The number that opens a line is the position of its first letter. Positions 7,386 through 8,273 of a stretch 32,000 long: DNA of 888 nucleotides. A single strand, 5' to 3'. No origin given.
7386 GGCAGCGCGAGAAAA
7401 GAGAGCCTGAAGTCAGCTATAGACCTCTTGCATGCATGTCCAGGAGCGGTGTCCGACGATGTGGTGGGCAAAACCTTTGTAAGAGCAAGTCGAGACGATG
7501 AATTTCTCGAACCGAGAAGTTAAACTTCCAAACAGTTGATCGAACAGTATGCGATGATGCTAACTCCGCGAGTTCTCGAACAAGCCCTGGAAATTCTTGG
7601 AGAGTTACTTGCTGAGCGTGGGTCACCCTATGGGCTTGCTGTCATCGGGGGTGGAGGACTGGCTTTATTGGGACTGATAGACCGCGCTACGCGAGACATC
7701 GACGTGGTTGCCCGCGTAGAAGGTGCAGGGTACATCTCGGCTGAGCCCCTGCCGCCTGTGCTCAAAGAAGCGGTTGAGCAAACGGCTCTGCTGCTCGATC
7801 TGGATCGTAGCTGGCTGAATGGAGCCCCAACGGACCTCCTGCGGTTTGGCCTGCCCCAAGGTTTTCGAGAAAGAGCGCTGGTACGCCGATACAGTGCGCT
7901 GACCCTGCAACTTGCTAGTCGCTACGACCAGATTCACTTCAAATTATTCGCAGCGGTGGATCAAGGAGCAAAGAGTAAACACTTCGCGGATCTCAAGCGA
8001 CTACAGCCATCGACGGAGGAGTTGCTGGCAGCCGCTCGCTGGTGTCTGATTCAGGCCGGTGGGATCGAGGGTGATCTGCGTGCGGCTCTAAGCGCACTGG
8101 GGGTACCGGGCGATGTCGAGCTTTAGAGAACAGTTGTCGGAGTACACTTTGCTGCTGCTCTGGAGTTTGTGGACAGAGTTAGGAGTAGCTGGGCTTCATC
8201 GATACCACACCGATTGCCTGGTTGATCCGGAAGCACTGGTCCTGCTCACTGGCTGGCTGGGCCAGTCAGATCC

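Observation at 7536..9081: Overlapping NTase + winged-helix gene pair resembling an AbiE/TA-type module but with reversed order and an oversized wHTH partner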

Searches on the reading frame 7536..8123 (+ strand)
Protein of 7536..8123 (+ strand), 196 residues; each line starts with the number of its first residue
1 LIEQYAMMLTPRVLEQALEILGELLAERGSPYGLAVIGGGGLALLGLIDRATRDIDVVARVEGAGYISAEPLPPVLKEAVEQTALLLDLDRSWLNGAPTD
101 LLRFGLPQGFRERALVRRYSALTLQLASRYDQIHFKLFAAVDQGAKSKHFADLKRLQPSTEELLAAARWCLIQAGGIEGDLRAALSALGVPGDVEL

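Call 3: search_protein_families(library=pfam, proteins=[window:7536-8123:+], max_evalue=1)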
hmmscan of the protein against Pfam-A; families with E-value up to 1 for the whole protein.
window:7536-8123:+ (196 aa): 3 families
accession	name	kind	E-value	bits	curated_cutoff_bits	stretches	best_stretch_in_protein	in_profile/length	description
PF08843.17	AbiEii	-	0.0001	22.8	22.5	1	31-82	12-58/238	Nucleotidyl transferase AbiEii toxin, Type IV TA system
PF19502.5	DUF6036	-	0.00055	20.2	23.6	1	24-60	12-47/164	Nucleotidyltransferase of unknown function (DUF6036)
PF08462.16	Carmo_coat_C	-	0.11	13.1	21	1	163-195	27-60/99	Carmovirus coat protein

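Call 4: search_protein_families(library=padloc, proteins=[window:7536-8123:+], max_evalue=1)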
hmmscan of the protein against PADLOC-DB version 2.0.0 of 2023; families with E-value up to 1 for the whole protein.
window:7536-8123:+ (196 aa): 0 families

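Call 5: search_protein_families(library=ncbifam, proteins=[window:7536-8123:+], max_evalue=1)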
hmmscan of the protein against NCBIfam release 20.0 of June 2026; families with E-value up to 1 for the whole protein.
window:7536-8123:+ (196 aa): 1 family
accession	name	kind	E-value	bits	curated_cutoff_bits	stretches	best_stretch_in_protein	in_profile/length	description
TIGR00730.1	TIGR00730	subfamily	0.11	12.2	96.35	1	14-62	18-62/178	TIGR00730 family Rossman fold protein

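Call 9: find_homologous_proteins(query=window:7536-8123:+, max_evalue=0.001)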
Query window:7536-8123:+ (196 aa): 401 proteins with E <= 0.001 among 4207 candidates; the best 120 are listed.
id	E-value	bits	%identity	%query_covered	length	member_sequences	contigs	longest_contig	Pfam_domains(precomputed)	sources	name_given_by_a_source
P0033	1.8e-115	401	100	97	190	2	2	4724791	-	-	-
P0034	6.8e-84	298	77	86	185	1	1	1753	PF19502.6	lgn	-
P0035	6.8e-84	298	76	86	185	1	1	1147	PF19502.6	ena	-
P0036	1.7e-80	287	72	76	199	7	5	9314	PF08843.18,PF19502.6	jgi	jgi:hypothetical protein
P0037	1.5e-78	281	73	76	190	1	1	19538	PF08843.18,PF19502.6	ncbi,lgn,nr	ncbi:MAG: hypothetical protein H7Y37_03110 [Anaerolineae bacterium]|nr:hypothetical protein [Gloeoba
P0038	6.3e-77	275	72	76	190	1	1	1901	PF08843.18,PF19502.6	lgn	-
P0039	3.5e-74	266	66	97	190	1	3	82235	PF08843.18,PF19502.6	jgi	jgi:hypothetical protein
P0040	3.8e-74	266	69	97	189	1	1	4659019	PF19502.6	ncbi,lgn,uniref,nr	ncbi:DUF6036 family nucleotidyltransferase [Gloeobacter violaceus]|uniref:Gll2951 protein n=1 Tax=Gl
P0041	3.7e-71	257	68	93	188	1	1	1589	PF19502.6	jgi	-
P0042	1.8e-58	215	55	95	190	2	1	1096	-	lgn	-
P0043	1.3e-57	212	59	86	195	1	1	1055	PF19502.6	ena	-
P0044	2.1e-57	212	58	96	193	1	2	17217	PF19502.6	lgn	-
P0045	3.4e-56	208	58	94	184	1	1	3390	PF08843.18,PF19502.6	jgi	jgi:hypothetical protein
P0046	5.4e-56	207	56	90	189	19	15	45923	PF08843.18,PF19502.6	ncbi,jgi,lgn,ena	jgi:hypothetical protein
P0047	1.0e-55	206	56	90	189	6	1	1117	PF08843.18,PF19502.6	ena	-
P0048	2.0e-55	205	60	90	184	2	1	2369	PF08843.18,PF19502.6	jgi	-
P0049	4.8e-55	204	54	96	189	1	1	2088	PF19502.6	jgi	-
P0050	1.3e-54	203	56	90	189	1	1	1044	PF08843.18,PF19502.6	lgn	-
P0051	2.6e-54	202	53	93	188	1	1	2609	PF19502.6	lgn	-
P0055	1.1e-53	200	58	80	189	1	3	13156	PF08843.18,PF19502.6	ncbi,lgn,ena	-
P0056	2.8e-53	198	56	93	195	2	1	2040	PF19502.6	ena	-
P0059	5.1e-53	197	55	90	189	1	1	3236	PF08843.18,PF19502.6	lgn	-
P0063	4.6e-52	194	53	96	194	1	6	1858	PF19502.6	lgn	-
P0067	2.0e-51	192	56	80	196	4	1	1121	PF08843.18,PF19502.6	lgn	-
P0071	3.7e-51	191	54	96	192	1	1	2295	PF19502.6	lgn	-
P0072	1.1e-50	190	56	85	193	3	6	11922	PF19502.6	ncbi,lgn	-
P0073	1.6e-50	189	57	85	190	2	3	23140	PF19502.6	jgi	jgi:hypothetical protein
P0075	2.7e-50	189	57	80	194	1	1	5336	PF08843.18,PF19502.6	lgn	-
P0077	2.8e-50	189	54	93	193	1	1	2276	PF19502.6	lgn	-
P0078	3.3e-50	188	53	94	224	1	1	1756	PF08843.18,PF19502.6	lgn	-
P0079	6.4e-50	187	53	73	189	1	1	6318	PF08843.18,PF19502.6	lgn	-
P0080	9.9e-50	187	53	94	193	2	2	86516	PF19502.6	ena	-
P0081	1.3e-49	186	55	93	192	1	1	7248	PF19502.6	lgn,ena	-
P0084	2.8e-49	185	52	95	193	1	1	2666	PF19502.6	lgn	-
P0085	2.8e-49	185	52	93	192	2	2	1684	PF19502.6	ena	-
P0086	4.9e-49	184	52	96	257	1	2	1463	PF19502.6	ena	-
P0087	5.8e-49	184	58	83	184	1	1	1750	PF19502.6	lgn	-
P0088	8.8e-49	184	55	83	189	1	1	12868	PF08843.18,PF19502.6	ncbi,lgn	ncbi:MAG: DUF6036 family nucleotidyltransferase [Myxococcota bacterium]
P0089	1.1e-48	183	55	90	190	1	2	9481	PF08843.18,PF19502.6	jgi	jgi:hypothetical protein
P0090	1.1e-48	183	52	94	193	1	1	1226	PF19502.6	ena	-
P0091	1.9e-48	183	55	94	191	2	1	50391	PF19502.6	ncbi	-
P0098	3.7e-47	178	49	96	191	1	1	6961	PF19502.6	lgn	-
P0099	1.7e-46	176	54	83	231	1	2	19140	PF08843.18,PF19502.6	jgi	jgi:hypothetical protein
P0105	3.9e-46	175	53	83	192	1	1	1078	PF08843.18,PF19502.6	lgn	-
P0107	6.6e-46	174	51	90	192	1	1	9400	PF19502.6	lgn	-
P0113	1.6e-45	173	54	93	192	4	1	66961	PF19502.6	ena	-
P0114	1.6e-45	173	54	83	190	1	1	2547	PF19502.6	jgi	jgi:hypothetical protein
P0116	1.9e-45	173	52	90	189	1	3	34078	PF08843.18,PF19502.6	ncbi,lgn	-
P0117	2.1e-45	173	51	91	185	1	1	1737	PF19502.6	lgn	-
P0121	2.6e-45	172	54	83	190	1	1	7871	PF08843.18,PF19502.6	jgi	-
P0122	3.0e-45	172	49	93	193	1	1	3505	PF19502.6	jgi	jgi:hypothetical protein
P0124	5.6e-45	171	54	91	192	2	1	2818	PF19502.6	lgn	-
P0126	9.4e-45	171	53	82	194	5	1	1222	PF19502.6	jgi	jgi:hypothetical protein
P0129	1.2e-44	170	53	83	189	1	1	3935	PF08843.18,PF19502.6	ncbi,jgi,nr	ncbi:MAG: hypothetical protein HN348_17225 [Proteobacteria bacterium]|jgi:hypothetical protein|nr:hy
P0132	1.6e-44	170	51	84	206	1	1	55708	PF08843.18,PF19502.6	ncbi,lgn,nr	ncbi:MAG: hypothetical protein H6732_18485 [Alphaproteobacteria bacterium]|nr:hypothetical protein [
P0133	1.7e-44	170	53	91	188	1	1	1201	PF19502.6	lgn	-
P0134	1.9e-44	170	52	93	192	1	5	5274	PF19502.6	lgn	-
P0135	2.1e-44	169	51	94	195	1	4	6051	PF08843.18,PF19502.6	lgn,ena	-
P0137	2.9e-44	169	49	93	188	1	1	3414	PF19502.6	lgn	-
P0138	3.0e-44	169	51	87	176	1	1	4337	PF19502.6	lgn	-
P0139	3.3e-44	169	51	93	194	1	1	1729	PF19502.6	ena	-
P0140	3.5e-44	169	54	90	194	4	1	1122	PF19502.6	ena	-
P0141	3.6e-44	169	55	90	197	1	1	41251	PF19502.6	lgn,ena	-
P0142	4.2e-44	168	53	92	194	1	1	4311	PF19502.6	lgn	-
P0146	1.2e-43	167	52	93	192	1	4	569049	PF19502.6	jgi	jgi:hypothetical protein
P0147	1.3e-43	167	51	83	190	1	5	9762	PF19502.6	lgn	-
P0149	1.5e-43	167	50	94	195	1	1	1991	PF19502.6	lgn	-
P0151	2.1e-43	166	51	84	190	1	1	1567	PF19502.6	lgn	-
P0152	2.1e-43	166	55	87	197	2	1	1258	PF19502.6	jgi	jgi:hypothetical protein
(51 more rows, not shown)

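Call 11: search_solved_structures(query=window:7554-8123:+, max_evalue=10, show_alignments=2)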
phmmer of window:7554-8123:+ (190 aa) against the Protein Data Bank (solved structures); distinct sequences matched with E-value up to 10: 3.
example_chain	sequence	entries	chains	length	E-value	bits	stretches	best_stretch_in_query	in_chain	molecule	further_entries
9c0q_A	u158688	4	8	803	0.42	13.5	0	7-71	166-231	Acetyl-CoA decarbonylase/synthase complex subunit alpha 2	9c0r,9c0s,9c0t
1php_A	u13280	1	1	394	0.46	13.3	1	7-101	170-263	3-PHOSPHOGLYCERATE KINASE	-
4kf9_A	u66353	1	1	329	0.9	12.4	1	36-113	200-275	Glutathione s-transferase protein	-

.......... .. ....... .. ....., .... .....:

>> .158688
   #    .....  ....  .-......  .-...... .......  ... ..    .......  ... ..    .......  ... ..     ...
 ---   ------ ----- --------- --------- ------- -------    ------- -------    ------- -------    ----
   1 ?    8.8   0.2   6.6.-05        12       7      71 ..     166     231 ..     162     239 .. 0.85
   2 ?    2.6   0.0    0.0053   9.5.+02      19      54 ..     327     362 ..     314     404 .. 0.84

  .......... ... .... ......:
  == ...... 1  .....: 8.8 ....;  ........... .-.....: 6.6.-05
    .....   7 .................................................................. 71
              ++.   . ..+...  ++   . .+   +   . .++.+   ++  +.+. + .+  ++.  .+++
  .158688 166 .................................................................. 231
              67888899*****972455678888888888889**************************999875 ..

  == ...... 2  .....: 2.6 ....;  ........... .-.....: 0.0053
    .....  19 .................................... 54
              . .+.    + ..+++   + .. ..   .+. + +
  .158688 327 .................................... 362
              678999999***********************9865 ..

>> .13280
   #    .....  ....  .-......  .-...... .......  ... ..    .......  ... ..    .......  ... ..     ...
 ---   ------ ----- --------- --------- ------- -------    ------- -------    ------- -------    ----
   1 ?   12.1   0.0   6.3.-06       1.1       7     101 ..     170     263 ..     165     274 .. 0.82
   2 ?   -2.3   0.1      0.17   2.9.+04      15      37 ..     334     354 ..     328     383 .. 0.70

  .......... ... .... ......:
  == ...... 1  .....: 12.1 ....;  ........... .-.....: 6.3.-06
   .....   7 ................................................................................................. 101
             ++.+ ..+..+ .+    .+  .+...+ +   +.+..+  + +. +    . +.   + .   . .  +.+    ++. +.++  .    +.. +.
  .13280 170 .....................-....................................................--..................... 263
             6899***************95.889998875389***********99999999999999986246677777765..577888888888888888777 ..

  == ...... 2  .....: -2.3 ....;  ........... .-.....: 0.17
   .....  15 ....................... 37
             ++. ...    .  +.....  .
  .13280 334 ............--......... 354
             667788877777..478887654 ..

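Call 20: find_related_loci(query=A2, collection=genome_contigs, flank=4000)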
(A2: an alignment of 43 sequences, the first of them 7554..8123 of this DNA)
Query A2 (190 aa) in genome_contigs; peptide patterns used: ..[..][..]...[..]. (x = any residue, [..] = any of these).
415 stretches matched a pattern; 407 encode a relative of the query (tblastn E <= 1e-3); the best 80 are kept; 80 distinct loci.
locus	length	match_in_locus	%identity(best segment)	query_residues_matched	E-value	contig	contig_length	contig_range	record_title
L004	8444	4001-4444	73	43-190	2e-69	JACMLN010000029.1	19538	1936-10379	MAG: Gloeobacterales cyanobacterium ES-bin-313 ES-bin-313-contig-k141_1163253, whole genome shotgun sequence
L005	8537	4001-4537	56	8-184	5e-54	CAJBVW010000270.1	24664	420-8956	MAG: uncultured proteobacterium isolate Loc081215-6m_bin-0725 genome assembly, contig: bin-0725:270/611, whole genome sh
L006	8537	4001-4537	56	8-184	1e-51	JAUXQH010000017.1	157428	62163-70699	MAG: Pseudomonadota bacterium isolate C12_concoct.bin.32 C12_k141_561081, whole genome shotgun sequence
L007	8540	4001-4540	52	7-184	1e-51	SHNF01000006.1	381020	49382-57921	MAG: Planctomycetota bacterium isolate Bin8 c_000000000005, whole genome shotgun sequence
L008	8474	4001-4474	58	10-167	6e-51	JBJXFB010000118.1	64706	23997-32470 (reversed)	MAG: Planctomycetota bacterium isolate F1F2.bin.70 k127_5640950, whole genome shotgun sequence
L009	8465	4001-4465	55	10-164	1e-50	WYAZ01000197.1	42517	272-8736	MAG: Deltaproteobacteria bacterium isolate PRO2 k127_958652, whole genome shotgun sequence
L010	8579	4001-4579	49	2-187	2e-50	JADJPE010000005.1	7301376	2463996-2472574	MAG: Deltaproteobacteria bacterium isolate Fred_18-Q3-R57-64_BATAC.308 tig01546525-10-72987380, whole genome shotgun seq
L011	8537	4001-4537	54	8-184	3e-49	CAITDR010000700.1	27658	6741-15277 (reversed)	MAG: uncultured proteobacterium isolate ErkenSummer_bin-5044 genome assembly, contig: bin-5044:700/711, whole genome sho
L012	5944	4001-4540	56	7-184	2e-48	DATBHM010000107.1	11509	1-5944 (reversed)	MAG TPA_asm: Actinomycetota bacterium isolate SMAG_U3866 k141_640187, whole genome shotgun sequence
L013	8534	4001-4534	54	9-184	7e-48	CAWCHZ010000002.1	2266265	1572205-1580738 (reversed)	MAG: uncultured Solirubrobacterales bacterium isolate MFD09603.bin.1.86 genome assembly, contig: contig_18066, whole gen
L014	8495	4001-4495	51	1-164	5e-48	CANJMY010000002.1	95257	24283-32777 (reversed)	MAG: Proteobacteria bacterium isolate RH-23may17-505 genome assembly, contig: RH-23may17-C1564, whole genome shotgun seq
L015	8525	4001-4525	54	8-180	4e-48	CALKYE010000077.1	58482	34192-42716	MAG TPA_asm: uncultured Planctomycetia bacterium isolate SRR6227243_bin.49_CONCOCT_v1.1_MAG genome assembly, contig: ERZ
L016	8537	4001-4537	54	8-184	6e-48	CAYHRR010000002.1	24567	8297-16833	MAG TPA_asm: uncultured Planctomycetaceae bacterium isolate ERP119705_co14_42 genome assembly, contig: NODE_1756_length_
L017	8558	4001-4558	52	2-185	4e-48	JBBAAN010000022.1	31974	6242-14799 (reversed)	MAG: Actinomycetota bacterium isolate SO_2017_GW3_43 scaffold_885_c1_OW296A_2017, whole genome shotgun sequence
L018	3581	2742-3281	53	12-190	3e-47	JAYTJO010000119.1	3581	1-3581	MAG: Thermoleophilia bacterium isolate GFS_2964 GFS_2964_118, whole genome shotgun sequence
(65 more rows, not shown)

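Call 30: predict_structure(alignment_id=A2)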
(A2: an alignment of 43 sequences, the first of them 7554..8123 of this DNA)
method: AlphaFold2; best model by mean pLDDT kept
length: 190 residues; sequences in the alignment: 43
mean_pLDDT: 95.2   pTM: 0.89
mean pLDDT of the five models: 95.2, 94.9, 94.7, 94.0, 93.8
residues with pLDDT >= 90: 169; 70-90: 21; 50-70: 0; < 50: 0
segments of 3 or more residues with pLDDT < 50: none
pLDDT, mean of each block of 10 residues (from residue 1): 93 99 98 95 92 95 94 98 96 84 97 98 98 96 96 98 94 97 92
secondary structure, 60 per line:
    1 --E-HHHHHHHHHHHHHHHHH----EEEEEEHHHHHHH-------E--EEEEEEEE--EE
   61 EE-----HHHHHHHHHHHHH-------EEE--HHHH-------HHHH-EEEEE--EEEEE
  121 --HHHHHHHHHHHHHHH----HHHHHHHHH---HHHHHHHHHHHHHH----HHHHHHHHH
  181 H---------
elements in order: H5-21 E26-31 H32-38 E49-56 E59-62 H68-80 E88-90 H93-96 H104-107 E109-113 E116-120 H123-137 H142-150 H154-167 H172-181

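Call 33: fold_search(model_id=the predicted structure, library=pdb)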
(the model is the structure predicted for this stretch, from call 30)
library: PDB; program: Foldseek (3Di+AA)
matches with E <= 10: 186; with E <= 0.001: 0
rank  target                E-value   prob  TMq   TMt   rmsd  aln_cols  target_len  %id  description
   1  5uvd                  1.8e-03  1.00  0.47  0.42   8.2       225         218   17  Crystal structure of an antigenic nucleotidyltransferase-like protein from Paracoccidioides brasiliensis (released 2018-01-31)
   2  6j7q                  6.2e-02  0.63  0.34  0.24  11.3       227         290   13  Crystal structure of toxin TglT (unusual type guanylyltransferase-like toxin, Rv1045) mutant S78A from Mycobacterium tub (released 2020-05-13)
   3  5kqj_MODEL_1_A        8.2e-02  0.82  0.40  0.41   7.5       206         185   15  Solution Structure of Antibiotic-Resistance Factor ANT(2'')-Ia Reveals Substrate-Regulated Conformation Dynami (released 2017-07-12)
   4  6j7p                  2.5e-01  0.38  0.35  0.26  11.2       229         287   14  Crystal structure of toxin TglT (unusual type guanylyltransferase-like toxin, Rv1045) mutant E146Q co-expressed with Tak (released 2020-05-13)
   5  6y8q_D                3.9e-01  0.77  0.40  0.41   5.6       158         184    8  AbiEi antitoxin from Streptococcus agalactiae (released 2020-12-16)
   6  6j7n                  4.3e-01  0.28  0.37  0.26   9.8       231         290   14  Crystal structure of toxin TglT (unusual type guanylyltransferase-like toxin, Rv1045) mutant D82A co-expressed with TakA (released 2020-05-13)
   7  3mx3_B                1.2e+00  0.03  0.15  0.08  16.5       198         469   13  Crystal structure of a SusD homolog (BF0972) from Bacteroides fragilis NCTC 9343 at 2.00 A resolution (released 2010-07-07)
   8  8uce_B                1.2e+00  0.05  0.19  0.12  13.5       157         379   13  Thermophilic RNA Ligase from Palaeococcus pacificus + AMP (released 2024-02-21)
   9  1n5l_B                1.3e+00  0.04  0.18  0.17  17.1       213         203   13  CRYSTAL STRUCTURE OF MYCOBACTERIUM TUBERCULOSIS THYMIDYLATE KINASE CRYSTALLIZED IN SODIUM MALONATE, AFTER CATALYSIS IN (released 2003-04-15)
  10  4ege                  1.7e+00  0.02  0.16  0.10  17.2       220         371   13  Crystal Structure of Dipeptidase PepE from Mycobacterium ulcerans (released 2012-04-25)
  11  2xj7_A                1.8e+00  0.04  0.16  0.06  16.5       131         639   13  BtGH84 in complex with 6-acetamido-6-deoxy-castanospermine (released 2010-09-29)
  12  5uof_A                1.8e+00  0.03  0.13  0.07  11.1       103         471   14  Crystal structure of alpha,alpha-trehalose 6-phosphate sythase from Burkholderia multivorans (released 2017-02-15)
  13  2qm1_B                1.8e+00  0.02  0.14  0.10  14.6       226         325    8  Crystal structure of glucokinase from Enterococcus faecalis (released 2007-07-31)
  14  7mwq_A                2.0e+00  0.04  0.20  0.19  16.0       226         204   12  Structure of De Novo designed beta sheet heterodimer LHD29A53/B53 (released 2022-01-19)
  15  1yxr_MODEL_1_A        2.2e+00  0.12  0.18  0.34   7.0        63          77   17  NMR Structure of VPS4A MIT Domain (released 2005-09-06)
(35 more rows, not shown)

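Call 34: search_protein_families(library=pfam, alignment_id=A2, max_evalue=0.01)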
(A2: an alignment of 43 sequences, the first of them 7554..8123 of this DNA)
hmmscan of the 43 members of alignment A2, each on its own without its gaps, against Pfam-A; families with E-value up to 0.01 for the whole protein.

A. member 1, window:7554-8123:+ (190 aa): 2 families
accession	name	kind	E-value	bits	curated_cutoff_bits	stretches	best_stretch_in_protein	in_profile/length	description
PF08843.17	AbiEii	-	8.9e-05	23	22.5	0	25-76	12-58/238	Nucleotidyl transferase AbiEii toxin, Type IV TA system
PF19502.5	DUF6036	-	0.00051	20.3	23.6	1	18-54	12-47/164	Nucleotidyltransferase of unknown function (DUF6036)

B. families by the number of members that match (of 43 scanned): 2 families
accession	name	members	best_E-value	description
PF19502.5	DUF6036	41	6.5e-08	Nucleotidyltransferase of unknown function (DUF6036)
PF08843.17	AbiEii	37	1.7e-08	Nucleotidyl transferase AbiEii toxin, Type IV TA system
